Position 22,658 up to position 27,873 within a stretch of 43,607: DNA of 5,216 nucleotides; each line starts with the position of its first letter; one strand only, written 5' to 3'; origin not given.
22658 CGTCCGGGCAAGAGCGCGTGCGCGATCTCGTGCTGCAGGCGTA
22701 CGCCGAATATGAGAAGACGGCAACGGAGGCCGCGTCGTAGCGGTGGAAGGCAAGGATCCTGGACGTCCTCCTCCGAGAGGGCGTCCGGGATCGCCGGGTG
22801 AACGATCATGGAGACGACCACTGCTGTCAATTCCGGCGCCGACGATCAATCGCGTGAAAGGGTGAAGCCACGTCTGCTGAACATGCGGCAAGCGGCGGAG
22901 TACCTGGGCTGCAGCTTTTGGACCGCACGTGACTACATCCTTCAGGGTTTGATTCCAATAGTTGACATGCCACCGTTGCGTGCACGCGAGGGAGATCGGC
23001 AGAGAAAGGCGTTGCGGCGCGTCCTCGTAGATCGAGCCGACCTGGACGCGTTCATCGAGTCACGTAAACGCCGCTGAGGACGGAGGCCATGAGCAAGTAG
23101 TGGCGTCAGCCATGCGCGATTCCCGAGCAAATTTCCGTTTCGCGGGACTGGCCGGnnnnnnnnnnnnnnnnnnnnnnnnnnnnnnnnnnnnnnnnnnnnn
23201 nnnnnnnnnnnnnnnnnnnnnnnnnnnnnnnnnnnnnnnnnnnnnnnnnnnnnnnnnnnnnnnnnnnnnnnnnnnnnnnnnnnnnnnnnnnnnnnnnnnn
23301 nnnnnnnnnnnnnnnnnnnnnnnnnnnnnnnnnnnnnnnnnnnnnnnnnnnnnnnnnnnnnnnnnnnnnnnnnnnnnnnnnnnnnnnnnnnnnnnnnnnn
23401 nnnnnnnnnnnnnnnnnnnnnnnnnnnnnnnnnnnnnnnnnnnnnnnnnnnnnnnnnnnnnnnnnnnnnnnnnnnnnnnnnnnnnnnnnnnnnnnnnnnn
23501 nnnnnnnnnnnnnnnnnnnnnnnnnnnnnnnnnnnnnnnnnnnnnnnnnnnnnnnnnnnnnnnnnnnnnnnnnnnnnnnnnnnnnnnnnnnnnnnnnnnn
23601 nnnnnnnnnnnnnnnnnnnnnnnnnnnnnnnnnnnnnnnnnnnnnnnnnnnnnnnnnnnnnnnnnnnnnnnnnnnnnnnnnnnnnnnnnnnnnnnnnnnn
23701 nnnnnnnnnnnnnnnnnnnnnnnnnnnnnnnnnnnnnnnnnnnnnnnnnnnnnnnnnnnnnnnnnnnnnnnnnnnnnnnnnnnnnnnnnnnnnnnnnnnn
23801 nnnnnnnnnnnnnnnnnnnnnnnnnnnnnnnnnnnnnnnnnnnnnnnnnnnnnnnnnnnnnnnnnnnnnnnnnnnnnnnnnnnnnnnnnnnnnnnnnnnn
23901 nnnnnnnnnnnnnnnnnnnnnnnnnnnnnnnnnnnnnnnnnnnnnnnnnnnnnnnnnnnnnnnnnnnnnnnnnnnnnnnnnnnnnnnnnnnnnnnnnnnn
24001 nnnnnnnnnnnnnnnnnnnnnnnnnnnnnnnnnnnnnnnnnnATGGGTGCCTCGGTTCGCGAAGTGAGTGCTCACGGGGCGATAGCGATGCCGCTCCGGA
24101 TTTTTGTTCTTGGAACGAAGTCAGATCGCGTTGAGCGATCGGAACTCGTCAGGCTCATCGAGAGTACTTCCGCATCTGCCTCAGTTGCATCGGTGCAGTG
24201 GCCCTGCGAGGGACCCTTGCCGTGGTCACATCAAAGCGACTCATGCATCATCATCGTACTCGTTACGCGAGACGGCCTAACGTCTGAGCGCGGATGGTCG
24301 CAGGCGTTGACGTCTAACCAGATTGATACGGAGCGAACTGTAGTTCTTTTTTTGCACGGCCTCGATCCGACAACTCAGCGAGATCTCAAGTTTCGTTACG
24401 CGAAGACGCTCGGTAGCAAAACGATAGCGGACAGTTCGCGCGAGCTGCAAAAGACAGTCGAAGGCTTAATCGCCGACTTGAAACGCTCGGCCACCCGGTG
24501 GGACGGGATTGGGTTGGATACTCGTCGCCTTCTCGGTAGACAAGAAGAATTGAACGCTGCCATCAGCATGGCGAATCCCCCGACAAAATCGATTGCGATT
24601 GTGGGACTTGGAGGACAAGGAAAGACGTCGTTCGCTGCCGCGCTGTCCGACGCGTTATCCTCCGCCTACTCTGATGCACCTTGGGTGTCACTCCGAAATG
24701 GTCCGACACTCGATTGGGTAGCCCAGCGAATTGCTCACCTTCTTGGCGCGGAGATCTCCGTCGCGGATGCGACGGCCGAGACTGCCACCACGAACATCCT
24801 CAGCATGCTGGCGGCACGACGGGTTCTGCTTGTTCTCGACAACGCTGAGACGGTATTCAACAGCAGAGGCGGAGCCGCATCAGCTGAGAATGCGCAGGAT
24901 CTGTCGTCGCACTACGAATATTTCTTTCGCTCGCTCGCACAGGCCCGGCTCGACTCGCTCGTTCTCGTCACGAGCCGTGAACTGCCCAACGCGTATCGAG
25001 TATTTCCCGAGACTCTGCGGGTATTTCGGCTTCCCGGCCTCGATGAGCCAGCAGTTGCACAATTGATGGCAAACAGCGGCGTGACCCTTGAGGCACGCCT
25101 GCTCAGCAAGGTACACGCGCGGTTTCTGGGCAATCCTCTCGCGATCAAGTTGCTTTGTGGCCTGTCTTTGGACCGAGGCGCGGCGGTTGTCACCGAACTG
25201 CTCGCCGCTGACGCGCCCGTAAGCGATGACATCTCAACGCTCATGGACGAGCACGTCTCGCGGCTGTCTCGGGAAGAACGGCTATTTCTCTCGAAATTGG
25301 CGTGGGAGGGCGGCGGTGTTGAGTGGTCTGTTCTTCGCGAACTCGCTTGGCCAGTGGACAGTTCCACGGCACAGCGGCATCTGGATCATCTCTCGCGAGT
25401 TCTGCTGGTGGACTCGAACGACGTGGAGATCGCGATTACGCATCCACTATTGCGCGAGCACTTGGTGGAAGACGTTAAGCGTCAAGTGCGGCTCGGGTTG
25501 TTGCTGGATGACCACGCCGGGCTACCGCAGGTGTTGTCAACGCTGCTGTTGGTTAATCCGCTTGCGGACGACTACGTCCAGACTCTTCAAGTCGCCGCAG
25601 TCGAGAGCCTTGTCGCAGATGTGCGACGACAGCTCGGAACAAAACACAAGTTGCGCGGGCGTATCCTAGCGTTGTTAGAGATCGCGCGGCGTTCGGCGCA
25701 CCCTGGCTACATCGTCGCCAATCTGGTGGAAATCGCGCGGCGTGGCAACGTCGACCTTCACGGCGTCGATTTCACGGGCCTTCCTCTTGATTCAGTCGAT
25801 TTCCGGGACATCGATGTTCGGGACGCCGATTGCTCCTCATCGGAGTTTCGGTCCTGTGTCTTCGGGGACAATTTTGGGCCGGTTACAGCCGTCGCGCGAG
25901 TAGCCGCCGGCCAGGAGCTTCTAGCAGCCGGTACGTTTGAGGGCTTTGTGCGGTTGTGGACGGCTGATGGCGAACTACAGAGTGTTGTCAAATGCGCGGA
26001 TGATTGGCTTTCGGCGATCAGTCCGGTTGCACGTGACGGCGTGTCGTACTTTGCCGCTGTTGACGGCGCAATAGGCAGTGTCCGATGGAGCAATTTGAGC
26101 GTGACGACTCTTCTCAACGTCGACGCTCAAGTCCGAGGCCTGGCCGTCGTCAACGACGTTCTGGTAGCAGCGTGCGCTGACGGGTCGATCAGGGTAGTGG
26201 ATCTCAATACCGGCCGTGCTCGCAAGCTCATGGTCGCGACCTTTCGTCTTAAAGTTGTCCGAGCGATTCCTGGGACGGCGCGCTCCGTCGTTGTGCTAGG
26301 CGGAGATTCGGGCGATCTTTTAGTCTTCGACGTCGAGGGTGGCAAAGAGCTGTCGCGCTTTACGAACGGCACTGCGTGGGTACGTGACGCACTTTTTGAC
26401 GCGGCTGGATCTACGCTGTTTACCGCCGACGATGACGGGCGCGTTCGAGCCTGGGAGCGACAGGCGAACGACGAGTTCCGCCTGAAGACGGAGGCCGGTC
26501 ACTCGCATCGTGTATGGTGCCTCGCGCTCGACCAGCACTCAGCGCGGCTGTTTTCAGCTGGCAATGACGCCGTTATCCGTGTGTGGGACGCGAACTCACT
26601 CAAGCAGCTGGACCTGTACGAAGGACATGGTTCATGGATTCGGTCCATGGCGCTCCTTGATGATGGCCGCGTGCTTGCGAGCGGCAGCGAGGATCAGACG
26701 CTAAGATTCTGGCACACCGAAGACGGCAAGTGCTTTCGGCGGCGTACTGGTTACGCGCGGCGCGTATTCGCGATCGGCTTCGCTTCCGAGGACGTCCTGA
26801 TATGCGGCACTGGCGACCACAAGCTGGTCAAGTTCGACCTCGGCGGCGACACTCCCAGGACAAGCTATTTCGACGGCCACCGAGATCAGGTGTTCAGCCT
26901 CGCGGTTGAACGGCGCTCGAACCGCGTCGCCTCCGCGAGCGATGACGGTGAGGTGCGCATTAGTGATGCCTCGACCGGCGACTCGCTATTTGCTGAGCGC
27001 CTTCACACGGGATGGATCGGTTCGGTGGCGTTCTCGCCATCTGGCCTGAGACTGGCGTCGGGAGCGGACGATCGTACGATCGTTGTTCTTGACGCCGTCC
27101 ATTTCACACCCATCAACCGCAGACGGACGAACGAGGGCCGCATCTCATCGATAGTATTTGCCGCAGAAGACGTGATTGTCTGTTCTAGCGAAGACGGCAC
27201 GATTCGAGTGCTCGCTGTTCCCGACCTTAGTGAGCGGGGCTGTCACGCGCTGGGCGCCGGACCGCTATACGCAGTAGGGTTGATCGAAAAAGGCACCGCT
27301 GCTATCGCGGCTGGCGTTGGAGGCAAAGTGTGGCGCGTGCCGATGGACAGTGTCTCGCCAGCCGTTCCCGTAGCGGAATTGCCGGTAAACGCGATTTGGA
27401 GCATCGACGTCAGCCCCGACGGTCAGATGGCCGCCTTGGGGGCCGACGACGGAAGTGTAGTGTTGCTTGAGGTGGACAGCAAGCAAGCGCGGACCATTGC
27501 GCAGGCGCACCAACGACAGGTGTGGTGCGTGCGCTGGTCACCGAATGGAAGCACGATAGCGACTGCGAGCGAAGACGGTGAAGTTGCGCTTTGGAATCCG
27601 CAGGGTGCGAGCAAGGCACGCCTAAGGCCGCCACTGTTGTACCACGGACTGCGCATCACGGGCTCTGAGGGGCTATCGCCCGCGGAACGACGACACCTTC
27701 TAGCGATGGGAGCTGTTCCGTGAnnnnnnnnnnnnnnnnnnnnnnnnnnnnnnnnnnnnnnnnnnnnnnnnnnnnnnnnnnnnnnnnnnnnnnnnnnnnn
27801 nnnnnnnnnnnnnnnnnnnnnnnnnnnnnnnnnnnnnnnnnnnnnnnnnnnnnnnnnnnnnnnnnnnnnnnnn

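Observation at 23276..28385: Three-gene coupled module: SurE-like nucleotidase, NB-ARC/pentapeptide/WD40 STAND NTPase and a membrane pentapeptide protein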

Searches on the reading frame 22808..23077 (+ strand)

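Call 5: search_protein_families(library=pfam, proteins=[window:22808-23077:+], max_evalue=0.01)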
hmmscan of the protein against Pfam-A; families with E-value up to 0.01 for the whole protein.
window:22808-23077:+ (89 aa): 1 family
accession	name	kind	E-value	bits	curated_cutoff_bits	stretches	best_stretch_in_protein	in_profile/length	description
PF12728.13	HTH_17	-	6.9e-07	29.9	27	1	23-86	1-50/51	Helix-turn-helix domain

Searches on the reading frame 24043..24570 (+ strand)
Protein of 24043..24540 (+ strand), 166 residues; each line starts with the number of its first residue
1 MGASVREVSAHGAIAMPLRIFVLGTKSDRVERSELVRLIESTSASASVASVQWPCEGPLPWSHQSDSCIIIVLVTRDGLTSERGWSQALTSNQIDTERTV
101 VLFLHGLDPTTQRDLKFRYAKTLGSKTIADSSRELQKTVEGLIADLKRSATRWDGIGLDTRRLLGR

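Call 7: search_protein_families(library=pfam, proteins=[window:24043-24540:+], max_evalue=1)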
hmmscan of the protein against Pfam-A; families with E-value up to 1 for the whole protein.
window:24043-24540:+ (166 aa): 1 family
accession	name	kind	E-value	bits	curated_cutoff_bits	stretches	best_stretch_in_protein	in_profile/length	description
PF23867.1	Mmc1_N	-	0.14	12.6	27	1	66-102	56-92/132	Mmc1 N-terminal domain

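Call 23: find_homologous_proteins(query=window:24088-24555:+, max_evalue=0.001)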
Query window:24088-24555:+: 83 candidates shared short words with the query, none scored E <= 0.001.

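Call 26: search_solved_structures(query=A2, max_evalue=10)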
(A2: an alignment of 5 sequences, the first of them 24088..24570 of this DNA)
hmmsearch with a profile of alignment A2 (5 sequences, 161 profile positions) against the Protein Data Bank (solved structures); distinct sequences matched with E-value up to 10: 3.
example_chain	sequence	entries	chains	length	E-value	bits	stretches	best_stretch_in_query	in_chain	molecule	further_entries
5njt_T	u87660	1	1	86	4.9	10.1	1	99-147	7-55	30S ribosomal protein S20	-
3j9w_AT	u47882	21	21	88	5.5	9.9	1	98-147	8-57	30S ribosomal protein bS20 | 30S ribosomal protein S20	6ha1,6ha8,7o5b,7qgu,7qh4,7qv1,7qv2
6htq_t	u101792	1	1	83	5.5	9.9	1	99-147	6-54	30S ribosomal protein S20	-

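Call 33: predict_structure(alignment_id=A3)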
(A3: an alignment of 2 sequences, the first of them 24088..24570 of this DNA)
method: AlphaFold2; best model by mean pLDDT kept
length: 161 residues; sequences in the alignment: 2
mean_pLDDT: 71.4   pTM: 0.69
mean pLDDT of the five models: 71.4, 65.1, 60.1, 58.3, 54.7
residues with pLDDT >= 90: 5; 70-90: 88; 50-70: 51; < 50: 17
segments of 3 or more residues with pLDDT < 50: 137-150
pLDDT, mean of each block of 10 residues (from residue 1): 82 85 82 85 74 81 58 68 76 65 72 77 84 56 44 57 44
secondary structure, 60 per line:
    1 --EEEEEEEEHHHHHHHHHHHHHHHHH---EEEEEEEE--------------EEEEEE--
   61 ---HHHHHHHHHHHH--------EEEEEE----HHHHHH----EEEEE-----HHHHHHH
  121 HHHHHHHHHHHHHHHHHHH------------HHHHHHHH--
elements in order: E3-10 H11-27 E31-38 E53-58 H64-75 E84-89 H94-99 E104-108 H114-139 H152-159

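Call 34: search_protein_representatives(protein=window:24088-24555:+)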
Query: 156 residues. Proteins with E-value up to 0.001 (for the whole library): 3; up to 1e-10: 2; up to 1e-30: 0. The best 3 are listed.
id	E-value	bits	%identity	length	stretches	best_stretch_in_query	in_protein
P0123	1.8e-22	96.4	41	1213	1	5-154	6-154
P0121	2.4e-22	96.0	42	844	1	5-155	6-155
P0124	2.4e-08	50.6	33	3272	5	77-130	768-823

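Call 38: fold_search(model_id=the predicted structure, library=pdb)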
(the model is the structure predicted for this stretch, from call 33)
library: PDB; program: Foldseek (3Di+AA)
matches with E <= 10: 1319; with E <= 0.001: 0
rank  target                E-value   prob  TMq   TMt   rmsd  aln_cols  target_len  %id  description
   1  5for                  1.0e-03  1.00  0.44  0.51   5.4       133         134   14  Cryptic TIR (released 2016-12-07)
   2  9lmq_D                2.4e-03  0.97  0.40  0.24   7.1       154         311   14  Cryo-EM structure of TIR-STING/c-di-GMP complex (released 2025-08-27)
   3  3lte_A                4.3e-03  1.00  0.46  0.58   4.7       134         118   13  CRYSTAL STRUCTURE OF RESPONSE REGULATOR (SIGNAL RECEIVER DOMAIN) FROM Bermanella marisrubri (released 2010-03-31)
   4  6ww6_B                4.9e-03  0.97  0.42  0.36   8.2       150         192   12  Crystal structure of EutV bound to RNA (released 2021-11-24)
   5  4wau_A                5.9e-03  0.99  0.51  0.53   4.6       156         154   12  Crystal structure of CENP-M solved by native-SAD phasing (released 2014-12-10)
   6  3lte_D                6.3e-03  1.00  0.49  0.60   4.5       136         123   12  CRYSTAL STRUCTURE OF RESPONSE REGULATOR (SIGNAL RECEIVER DOMAIN) FROM Bermanella marisrubri (released 2010-03-31)
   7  3lte_I                7.2e-03  0.99  0.46  0.58   4.5       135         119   13  CRYSTAL STRUCTURE OF RESPONSE REGULATOR (SIGNAL RECEIVER DOMAIN) FROM Bermanella marisrubri (released 2010-03-31)
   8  9lmq_B                7.2e-03  0.97  0.43  0.25   7.2       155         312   16  Cryo-EM structure of TIR-STING/c-di-GMP complex (released 2025-08-27)
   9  6xjl                  7.7e-03  0.99  0.43  0.15   3.6       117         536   12  Structure of the SM protein Vps45 (released 2020-08-19)
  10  6fsg                  7.7e-03  0.98  0.46  0.49   5.6       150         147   11  Crystal structure of oxidised Flavodoxin 1 from Bacillus cereus (1.27 A resolution) (released 2018-07-11)
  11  1l5z                  8.7e-03  0.96  0.43  0.46   7.0       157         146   16  CRYSTAL STRUCTURE OF THE E121K SUBSTITUTION OF THE RECEIVER DOMAIN OF SINORHIZOBIUM MELILOTI DCTD (released 2002-10-23)
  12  7r1h_A                9.9e-03  0.96  0.41  0.20   7.0       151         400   12  Crystal structure of a flavodiiron protein D52K mutant in the reduced state from Escherichia coli (released 2023-02-15)
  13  3i5a                  9.9e-03  0.91  0.40  0.24   9.5       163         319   13  Crystal structure of full-length WpsR from Pseudomonas syringae (released 2009-08-18)
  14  3kap                  1.1e-02  0.97  0.45  0.48   5.4       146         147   10  Flavodoxin from Desulfovibrio desulfuricans ATCC 27774 (oxidized form) (released 2009-11-24)
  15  3lte_G                1.2e-02  0.99  0.48  0.59   4.5       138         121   13  CRYSTAL STRUCTURE OF RESPONSE REGULATOR (SIGNAL RECEIVER DOMAIN) FROM Bermanella marisrubri (released 2010-03-31)
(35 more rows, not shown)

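Call 54: search_protein_families(library=phrogs, proteins=[window:24088-24555:+], max_evalue=0.01)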
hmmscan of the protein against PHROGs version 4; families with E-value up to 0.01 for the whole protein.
window:24088-24555:+ (156 aa): 0 families

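Call 91: search_protein_families(library=pfam, alignment_id=A9, max_evalue=10)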
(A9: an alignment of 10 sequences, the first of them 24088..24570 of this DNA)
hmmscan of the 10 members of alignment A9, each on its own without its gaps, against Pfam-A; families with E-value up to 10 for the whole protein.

A. member 1, window:24088-24570:+ (161 aa): 1 family
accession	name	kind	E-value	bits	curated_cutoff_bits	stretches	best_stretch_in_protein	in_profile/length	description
PF23867.1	Mmc1_N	-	0.14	12.6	27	1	50-87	55-92/132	Mmc1 N-terminal domain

B. families by the number of members that match (of 10 scanned): 4 families
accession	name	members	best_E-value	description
PF19962.4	EAD9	1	0.026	Effector-associated domain 9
PF08153.17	NGP1NT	1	0.043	NGP1NT (NUC091) domain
PF17590.7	DUF5488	1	0.09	Family of unknown function (DUF5488)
PF23867.1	Mmc1_N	1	0.14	Mmc1 N-terminal domain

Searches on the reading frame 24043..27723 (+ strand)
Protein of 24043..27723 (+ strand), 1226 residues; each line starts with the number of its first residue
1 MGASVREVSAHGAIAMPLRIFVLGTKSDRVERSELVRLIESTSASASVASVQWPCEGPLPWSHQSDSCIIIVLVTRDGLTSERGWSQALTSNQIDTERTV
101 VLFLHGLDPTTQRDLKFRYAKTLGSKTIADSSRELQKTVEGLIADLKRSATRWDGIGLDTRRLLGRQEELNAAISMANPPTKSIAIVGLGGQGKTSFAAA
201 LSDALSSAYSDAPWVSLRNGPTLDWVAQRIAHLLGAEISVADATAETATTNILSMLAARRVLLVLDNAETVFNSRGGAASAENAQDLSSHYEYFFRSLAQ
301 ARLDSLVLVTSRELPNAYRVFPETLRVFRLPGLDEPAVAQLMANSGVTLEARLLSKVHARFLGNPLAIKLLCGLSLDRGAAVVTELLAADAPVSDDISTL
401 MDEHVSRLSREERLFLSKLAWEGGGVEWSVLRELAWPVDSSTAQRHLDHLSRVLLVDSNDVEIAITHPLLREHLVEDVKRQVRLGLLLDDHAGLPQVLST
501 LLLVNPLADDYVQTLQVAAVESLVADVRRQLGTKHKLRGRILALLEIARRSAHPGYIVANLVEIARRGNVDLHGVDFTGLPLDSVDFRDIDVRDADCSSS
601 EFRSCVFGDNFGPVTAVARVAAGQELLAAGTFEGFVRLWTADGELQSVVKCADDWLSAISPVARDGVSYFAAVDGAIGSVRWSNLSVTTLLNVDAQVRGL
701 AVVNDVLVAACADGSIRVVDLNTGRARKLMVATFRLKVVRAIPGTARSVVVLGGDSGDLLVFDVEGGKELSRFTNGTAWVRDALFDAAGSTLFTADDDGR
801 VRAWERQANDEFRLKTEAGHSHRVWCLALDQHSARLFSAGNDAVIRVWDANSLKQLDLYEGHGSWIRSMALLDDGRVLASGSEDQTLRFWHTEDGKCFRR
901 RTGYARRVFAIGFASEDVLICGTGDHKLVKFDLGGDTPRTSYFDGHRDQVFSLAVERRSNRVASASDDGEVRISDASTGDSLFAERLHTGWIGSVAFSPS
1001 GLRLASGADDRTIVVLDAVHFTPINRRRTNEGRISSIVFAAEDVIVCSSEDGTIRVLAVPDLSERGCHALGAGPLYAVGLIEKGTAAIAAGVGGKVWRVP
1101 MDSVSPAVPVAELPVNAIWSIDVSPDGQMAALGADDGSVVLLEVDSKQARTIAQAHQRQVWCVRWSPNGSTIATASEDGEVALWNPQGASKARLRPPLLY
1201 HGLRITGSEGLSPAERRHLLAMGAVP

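Call 5: search_protein_families(library=pfam, proteins=[window:24043-27723:+], max_evalue=0.01)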
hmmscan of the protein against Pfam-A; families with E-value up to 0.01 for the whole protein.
window:24043-27723:+ (1226 aa): 48 families (the best 25 are shown)
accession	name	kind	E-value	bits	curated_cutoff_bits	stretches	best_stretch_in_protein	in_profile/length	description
PF25173.1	Beta-prop_WDR3_1st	-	7e-65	218.6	154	3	756-932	8-183/184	WDR3 first beta-propeller domain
PF25174.1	Beta-prop_THOC3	-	7.8e-58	196.1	305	2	704-902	59-252/272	THOC3 beta-propeller domain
PF00400.38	WD40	-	4.3e-51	169.6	27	5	1154-1185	8-39/39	WD domain, G-beta repeat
PF24814.1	WD40_Prp19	-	8.3e-45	153.4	320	3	995-1185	12-205/281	Prp19 WD40 domain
PF24817.1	WD40_WDHD1_1st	-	1.5e-43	149.5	109.9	5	1118-1187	89-158/291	WDHD1 first WD40 domain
PF24807.1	WD40_CDC20-Fz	-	1.1e-42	146.8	200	3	707-899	22-216/292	CDC20/Fizzy WD40 domain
PF23414.1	Beta-prop_EML_2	-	6.4e-40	137.6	90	4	1117-1188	41-112/266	Echinoderm microtubule-associated protein second beta-propeller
PF25172.1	Beta-prop_WDR3_2nd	-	9.9e-37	127.2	140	3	697-975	2-287/293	WDR3 second beta-propeller domain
PF24796.1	WDR55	-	1e-29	104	200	2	747-973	19-247/296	WDR55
PF25175.1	Beta-prop_WDR5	-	3.5e-27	95.9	250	3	816-982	5-171/296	WDR5 beta-propeller domain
PF25391.1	WD40_Gbeta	-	1.8e-24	86.8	150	4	837-937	158-259/340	G protein beta WD-40 repeat protein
PF24805.1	EIF3I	-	2e-23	83.5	200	2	903-1030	8-133/324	EIF3I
PF25168.1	Beta-prop_WDR36-Utp21_2nd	-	1.2e-22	81.1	84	5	750-896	127-273/335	WDR36/Utp21 second beta-propeller domain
PF25047.1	Beta-prop_TEP1_2nd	-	4.7e-22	78.8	89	3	790-975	10-203/255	TEP-1 second beta-propeller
PF25171.1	Beta-prop_WDR36-Utp21_1st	-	1.8e-20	73.9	80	2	652-891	23-264/266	WDR36/Utp21 first beta-propeller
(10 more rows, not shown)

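Call 6: search_protein_families(library=padloc, proteins=[window:24043-27723:+], max_evalue=0.01)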
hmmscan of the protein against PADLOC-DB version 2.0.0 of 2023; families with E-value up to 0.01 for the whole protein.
window:24043-27723:+ (1226 aa): 1 family
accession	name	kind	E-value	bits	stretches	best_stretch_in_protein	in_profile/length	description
PDLC02919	HEAT-ARM_XIII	-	5e-26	88.5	3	674-898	70-285/1972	-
